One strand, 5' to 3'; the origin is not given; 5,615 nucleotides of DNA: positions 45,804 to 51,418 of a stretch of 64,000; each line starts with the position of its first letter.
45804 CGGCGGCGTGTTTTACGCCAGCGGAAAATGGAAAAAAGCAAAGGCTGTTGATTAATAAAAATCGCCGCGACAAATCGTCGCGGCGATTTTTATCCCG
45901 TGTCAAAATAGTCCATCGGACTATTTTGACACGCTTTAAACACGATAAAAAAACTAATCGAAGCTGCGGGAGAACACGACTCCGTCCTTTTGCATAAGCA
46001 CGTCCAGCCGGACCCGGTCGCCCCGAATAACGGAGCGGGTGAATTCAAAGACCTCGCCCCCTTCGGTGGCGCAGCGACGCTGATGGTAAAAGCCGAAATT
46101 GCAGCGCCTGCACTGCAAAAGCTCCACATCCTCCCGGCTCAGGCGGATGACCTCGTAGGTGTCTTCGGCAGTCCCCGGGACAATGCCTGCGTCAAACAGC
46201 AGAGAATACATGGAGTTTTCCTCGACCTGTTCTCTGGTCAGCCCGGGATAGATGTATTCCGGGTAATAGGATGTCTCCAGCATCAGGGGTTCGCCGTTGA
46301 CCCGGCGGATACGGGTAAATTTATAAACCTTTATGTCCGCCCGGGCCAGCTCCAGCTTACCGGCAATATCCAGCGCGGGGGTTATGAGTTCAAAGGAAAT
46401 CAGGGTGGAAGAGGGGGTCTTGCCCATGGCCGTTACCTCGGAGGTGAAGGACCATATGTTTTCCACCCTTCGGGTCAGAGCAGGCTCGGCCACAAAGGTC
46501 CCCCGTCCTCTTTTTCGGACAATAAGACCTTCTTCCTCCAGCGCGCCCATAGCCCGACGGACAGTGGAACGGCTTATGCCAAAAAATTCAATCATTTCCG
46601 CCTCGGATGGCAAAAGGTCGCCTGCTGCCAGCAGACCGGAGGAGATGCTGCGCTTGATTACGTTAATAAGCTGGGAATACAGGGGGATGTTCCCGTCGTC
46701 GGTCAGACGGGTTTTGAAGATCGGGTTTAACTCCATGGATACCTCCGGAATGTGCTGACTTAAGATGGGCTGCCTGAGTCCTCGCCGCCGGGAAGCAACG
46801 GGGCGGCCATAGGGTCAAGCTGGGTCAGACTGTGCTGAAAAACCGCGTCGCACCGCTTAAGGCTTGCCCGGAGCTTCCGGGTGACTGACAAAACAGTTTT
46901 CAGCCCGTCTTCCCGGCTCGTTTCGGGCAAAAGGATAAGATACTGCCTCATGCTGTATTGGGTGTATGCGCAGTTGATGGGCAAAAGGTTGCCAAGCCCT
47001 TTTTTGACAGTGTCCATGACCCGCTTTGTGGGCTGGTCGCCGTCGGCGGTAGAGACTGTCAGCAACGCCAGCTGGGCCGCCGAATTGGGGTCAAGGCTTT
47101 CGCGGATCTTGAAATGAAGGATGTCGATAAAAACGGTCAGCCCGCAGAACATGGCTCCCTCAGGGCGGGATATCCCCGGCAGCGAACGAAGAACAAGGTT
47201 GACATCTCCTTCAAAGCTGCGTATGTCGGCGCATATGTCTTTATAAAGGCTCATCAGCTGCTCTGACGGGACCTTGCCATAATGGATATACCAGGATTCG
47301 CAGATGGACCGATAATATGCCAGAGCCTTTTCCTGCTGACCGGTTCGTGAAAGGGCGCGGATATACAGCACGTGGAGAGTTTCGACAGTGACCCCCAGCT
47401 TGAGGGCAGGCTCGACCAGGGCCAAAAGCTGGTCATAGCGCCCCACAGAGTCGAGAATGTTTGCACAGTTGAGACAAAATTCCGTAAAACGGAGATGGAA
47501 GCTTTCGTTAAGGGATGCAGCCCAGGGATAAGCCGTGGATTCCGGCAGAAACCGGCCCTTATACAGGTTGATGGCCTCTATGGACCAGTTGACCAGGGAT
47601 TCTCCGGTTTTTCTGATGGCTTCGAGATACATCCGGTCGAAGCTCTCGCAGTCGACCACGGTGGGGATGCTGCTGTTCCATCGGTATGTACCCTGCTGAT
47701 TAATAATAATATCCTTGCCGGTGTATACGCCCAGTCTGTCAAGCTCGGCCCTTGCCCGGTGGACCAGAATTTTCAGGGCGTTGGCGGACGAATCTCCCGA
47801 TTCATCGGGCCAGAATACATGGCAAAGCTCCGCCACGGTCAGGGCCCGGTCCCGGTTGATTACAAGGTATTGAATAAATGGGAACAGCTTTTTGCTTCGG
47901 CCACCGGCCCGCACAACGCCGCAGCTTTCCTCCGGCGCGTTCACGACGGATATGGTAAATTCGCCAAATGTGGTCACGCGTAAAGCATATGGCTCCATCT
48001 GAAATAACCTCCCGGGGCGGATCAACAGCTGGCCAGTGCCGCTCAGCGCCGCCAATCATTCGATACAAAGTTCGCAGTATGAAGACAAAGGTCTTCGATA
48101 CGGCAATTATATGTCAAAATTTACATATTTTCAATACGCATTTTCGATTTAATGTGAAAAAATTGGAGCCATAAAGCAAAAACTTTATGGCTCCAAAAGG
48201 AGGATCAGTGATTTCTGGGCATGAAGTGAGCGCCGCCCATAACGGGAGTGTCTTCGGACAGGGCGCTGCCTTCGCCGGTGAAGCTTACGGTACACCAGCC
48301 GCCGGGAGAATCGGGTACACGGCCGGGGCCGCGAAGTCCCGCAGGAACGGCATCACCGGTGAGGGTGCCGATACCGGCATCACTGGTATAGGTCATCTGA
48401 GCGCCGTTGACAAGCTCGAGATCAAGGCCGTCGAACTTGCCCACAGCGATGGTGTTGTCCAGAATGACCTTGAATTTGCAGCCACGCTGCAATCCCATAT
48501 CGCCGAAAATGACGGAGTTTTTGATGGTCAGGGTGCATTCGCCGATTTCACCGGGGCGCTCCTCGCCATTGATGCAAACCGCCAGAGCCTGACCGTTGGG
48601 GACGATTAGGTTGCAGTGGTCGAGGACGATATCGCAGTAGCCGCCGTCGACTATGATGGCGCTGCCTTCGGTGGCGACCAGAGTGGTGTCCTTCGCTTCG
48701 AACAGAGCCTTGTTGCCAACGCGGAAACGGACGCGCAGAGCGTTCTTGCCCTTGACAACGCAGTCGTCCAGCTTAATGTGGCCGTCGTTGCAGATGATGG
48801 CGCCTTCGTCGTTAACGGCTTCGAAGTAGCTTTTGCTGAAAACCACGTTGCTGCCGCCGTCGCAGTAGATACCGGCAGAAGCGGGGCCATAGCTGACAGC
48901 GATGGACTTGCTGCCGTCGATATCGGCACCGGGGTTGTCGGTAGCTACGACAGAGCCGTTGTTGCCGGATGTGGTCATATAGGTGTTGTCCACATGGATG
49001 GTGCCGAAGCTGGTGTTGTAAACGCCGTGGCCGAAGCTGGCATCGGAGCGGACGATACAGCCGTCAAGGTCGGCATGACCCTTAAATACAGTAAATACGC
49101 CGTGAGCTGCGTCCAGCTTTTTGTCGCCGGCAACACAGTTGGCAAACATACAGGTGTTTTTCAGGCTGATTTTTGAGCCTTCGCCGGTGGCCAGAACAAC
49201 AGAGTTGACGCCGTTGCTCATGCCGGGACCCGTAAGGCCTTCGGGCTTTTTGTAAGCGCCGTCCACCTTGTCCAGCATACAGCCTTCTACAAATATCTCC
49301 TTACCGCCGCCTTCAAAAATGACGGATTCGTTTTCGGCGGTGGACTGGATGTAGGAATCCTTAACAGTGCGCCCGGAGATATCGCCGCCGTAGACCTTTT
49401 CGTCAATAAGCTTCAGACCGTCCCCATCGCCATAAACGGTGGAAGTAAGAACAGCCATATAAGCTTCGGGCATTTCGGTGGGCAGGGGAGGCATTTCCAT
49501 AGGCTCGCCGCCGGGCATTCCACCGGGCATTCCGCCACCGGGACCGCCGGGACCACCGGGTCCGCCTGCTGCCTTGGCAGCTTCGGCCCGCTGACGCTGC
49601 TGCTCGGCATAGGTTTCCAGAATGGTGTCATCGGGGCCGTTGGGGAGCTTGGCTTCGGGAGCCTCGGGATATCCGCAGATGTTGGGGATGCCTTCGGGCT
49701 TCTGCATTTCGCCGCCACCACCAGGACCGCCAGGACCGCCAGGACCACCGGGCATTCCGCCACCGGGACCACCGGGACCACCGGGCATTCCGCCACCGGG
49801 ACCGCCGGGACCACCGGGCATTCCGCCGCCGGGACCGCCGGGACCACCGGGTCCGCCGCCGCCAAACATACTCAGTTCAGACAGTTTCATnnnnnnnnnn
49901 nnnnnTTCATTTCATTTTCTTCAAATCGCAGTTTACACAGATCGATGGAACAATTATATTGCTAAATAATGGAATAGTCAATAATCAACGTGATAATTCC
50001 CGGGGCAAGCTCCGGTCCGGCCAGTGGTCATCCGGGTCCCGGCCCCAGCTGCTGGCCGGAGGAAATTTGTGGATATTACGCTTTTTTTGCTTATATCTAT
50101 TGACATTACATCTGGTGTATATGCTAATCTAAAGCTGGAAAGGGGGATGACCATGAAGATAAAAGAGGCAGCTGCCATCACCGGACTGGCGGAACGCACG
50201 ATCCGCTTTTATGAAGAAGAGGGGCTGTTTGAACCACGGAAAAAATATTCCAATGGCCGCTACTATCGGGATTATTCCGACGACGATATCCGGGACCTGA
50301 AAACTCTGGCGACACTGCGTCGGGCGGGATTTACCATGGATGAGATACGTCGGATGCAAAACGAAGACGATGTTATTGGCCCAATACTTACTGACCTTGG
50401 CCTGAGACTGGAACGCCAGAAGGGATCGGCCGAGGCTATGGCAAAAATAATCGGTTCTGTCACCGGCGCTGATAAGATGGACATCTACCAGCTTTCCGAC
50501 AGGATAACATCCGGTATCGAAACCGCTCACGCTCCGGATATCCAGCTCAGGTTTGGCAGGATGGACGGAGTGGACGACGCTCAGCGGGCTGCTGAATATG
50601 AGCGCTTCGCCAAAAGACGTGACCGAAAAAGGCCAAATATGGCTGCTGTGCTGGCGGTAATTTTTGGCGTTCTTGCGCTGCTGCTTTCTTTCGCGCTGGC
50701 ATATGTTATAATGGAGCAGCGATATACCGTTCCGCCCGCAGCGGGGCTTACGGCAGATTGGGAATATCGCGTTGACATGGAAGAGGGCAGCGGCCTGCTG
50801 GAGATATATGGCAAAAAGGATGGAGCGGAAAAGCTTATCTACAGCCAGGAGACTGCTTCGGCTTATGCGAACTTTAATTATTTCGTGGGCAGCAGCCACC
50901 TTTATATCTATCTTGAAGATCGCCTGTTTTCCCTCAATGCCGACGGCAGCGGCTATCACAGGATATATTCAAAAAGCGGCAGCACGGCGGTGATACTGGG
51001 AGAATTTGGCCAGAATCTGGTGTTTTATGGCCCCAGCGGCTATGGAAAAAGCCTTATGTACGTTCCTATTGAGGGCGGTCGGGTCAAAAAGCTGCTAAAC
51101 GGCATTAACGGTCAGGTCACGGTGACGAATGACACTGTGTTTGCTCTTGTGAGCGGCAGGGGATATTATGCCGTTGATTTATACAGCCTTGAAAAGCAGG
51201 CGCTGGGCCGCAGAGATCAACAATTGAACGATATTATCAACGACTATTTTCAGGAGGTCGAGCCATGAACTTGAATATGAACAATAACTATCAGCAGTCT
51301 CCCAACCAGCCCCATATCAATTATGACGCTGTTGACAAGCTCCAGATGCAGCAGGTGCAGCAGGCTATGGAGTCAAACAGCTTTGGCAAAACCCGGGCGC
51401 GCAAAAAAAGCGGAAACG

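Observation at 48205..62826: Dispersed paralogous family of beta-helix proteins without signal peptides, carrying Met/Gly/Pro cassettes; three members within 15 kb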

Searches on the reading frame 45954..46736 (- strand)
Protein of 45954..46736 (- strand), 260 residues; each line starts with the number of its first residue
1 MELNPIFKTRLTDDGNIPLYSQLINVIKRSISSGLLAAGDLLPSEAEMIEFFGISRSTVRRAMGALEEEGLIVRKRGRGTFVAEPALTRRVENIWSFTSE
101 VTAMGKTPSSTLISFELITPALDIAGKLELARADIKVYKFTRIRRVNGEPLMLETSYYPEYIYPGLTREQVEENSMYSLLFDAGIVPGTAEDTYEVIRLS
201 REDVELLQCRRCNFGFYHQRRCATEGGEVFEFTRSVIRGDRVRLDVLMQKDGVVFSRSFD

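Call 62: search_protein_families(library=pfam, proteins=[window:45954-46736:-], max_evalue=0.001)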
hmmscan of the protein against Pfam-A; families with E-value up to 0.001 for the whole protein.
window:45954-46736:- (260 aa): 7 families
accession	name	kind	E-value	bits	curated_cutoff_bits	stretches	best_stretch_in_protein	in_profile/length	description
PF07702.18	UTRA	-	5.3e-29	101.3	23.8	1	103-243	1-141/141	UTRA domain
PF00392.27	GntR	-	2.1e-19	69.4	27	1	19-82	1-64/64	Bacterial regulatory proteins, gntR family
PF13545.12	HTH_Crp_2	-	1e-05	25.8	27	1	44-83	24-63/70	Crp-like helix-turn-helix domain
PF08220.18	HTH_DeoR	-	5.7e-05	23.2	21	1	47-80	19-52/57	DeoR-like helix-turn-helix domain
PF13412.12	HTH_24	-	0.00012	22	21.9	1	46-72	21-47/48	Winged helix-turn-helix DNA-binding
PF08279.18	HTH_11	-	0.00014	22.1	25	1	47-79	20-53/55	HTH domain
PF25213.1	HVO_A0261_N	-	0.00027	21.2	35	1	46-78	28-60/86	HVO_A0261 N-terminal domain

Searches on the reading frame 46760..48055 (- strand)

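Call 62: search_protein_families(library=pfam, proteins=[window:46760-48055:-], max_evalue=0.001)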
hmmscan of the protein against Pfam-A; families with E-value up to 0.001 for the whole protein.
window:46760-48055:- (431 aa): 2 families
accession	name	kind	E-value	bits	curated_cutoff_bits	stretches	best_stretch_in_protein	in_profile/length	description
PF03704.23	BTAD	-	1.6e-11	45.2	22.1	1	160-274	31-145/146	Bacterial transcriptional activator domain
PF00486.34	Trans_reg_C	-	0.00068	20.1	26.2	0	55-107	8-59/77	Transcriptional regulatory protein, C terminal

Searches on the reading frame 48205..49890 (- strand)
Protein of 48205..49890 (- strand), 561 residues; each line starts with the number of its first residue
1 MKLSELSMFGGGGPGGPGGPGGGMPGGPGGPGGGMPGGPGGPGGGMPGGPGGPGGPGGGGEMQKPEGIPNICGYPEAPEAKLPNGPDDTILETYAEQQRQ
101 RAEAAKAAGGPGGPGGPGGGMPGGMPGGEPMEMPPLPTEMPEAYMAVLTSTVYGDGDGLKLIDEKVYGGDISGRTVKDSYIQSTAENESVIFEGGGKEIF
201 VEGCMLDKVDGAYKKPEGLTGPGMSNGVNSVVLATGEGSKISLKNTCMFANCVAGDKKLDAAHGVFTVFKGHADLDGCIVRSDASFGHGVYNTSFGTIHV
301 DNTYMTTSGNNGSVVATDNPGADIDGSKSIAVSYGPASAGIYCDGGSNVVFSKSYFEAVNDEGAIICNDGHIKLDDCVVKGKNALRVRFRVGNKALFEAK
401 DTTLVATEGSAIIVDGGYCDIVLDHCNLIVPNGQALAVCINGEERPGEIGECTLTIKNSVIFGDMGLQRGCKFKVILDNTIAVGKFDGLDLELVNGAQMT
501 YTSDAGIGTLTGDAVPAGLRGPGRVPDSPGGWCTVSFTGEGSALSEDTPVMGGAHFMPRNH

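Call 5: search_protein_families(library=ncbifam, proteins=[window:48205-49890:-], max_evalue=1)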
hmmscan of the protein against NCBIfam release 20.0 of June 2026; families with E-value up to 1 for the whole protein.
window:48205-49890:- (561 aa): 1 family
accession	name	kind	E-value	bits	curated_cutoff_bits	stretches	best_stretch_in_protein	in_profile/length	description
NF005824.0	PRK07710.1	equivalog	0.17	10.2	976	1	292-322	61-91/573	acetolactate synthase large subunit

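Call 7: search_protein_families(library=pfam, proteins=[window:48205-49890:-], max_evalue=1)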
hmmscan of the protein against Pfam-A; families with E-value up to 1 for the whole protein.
window:48205-49890:- (561 aa): 1 family
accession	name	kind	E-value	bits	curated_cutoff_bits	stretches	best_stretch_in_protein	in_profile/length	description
PF13229.12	Beta_helix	-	0.0025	17.9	25.9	2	261-383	22-138/158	Right handed beta helix region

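Call 16: find_homologous_proteins(query=window:48205-49890:-)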
Query window:48205-49890:- (561 aa): 5 proteins with E <= 0.001 among 8000 candidates.
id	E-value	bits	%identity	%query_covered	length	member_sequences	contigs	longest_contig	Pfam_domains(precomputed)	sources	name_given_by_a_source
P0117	0.0e+0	1038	91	89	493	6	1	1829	-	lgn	-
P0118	8.1e-235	799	72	87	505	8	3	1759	-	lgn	-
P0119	6.9e-191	654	60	89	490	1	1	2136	-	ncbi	-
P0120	1.0e-4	39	27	45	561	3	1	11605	-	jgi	jgi:hypothetical protein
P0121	1.2e-4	39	-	-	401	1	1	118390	-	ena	-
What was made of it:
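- Tried and rejected: The full-length P2 search was swamped by low-complexity words and gave only 3 true homologues (call 16).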

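Call 20: find_encoding_contigs(protein=P0119, flank=6000, max_places=4)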
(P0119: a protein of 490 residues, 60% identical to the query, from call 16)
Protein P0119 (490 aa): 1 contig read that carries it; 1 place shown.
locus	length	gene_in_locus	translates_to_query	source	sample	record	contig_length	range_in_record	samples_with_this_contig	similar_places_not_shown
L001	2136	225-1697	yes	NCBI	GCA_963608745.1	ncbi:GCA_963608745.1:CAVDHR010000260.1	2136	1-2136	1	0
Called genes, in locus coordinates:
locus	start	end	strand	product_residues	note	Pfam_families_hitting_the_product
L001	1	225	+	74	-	?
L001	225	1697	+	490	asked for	-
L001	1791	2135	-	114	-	?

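Call 86: search_protein_families(library=phrogs, proteins=[window:48205-49890:-], max_evalue=0.01)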
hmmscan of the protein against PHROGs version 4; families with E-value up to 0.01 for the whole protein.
window:48205-49890:- (561 aa): 0 families

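Call 92: find_related_loci(query=A3, collection=metagenome_contigs, flank=8000)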
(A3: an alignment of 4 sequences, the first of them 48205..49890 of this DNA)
Query A3 (561 aa) in metagenome_contigs; peptide patterns used: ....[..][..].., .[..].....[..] (x = any residue, [..] = any of these).
379 stretches matched a pattern; 2 encode a relative of the query (tblastn E <= 1e-3); 2 distinct loci.
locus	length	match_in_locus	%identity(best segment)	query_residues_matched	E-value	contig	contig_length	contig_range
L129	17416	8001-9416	70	64-542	0e+0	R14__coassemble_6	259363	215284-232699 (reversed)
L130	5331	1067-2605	62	39-561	0e+0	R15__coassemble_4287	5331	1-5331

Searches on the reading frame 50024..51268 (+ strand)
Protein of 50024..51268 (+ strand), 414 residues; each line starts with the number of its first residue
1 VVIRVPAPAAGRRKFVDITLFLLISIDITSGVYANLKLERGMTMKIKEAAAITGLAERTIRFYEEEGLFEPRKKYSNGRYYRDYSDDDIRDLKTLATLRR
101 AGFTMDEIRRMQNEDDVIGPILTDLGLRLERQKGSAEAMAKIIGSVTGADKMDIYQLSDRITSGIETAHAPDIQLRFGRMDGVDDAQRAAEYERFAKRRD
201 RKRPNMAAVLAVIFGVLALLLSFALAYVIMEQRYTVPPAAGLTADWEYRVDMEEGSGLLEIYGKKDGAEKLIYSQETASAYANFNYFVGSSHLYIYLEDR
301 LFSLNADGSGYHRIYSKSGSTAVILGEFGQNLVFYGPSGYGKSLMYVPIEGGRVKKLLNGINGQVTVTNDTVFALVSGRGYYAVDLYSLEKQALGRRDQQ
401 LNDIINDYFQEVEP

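Call 62: search_protein_families(library=pfam, proteins=[window:50024-51268:+], max_evalue=0.001)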
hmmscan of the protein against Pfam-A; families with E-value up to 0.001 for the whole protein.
window:50024-51268:+ (414 aa): 2 families
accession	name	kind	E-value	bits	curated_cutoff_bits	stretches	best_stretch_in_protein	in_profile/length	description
PF13411.12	MerR_1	-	2.8e-20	72.6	21.6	1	44-113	1-67/69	MerR HTH family regulatory protein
PF00376.29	MerR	-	1e-10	41.7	28.2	1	45-81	1-38/38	MerR family regulatory protein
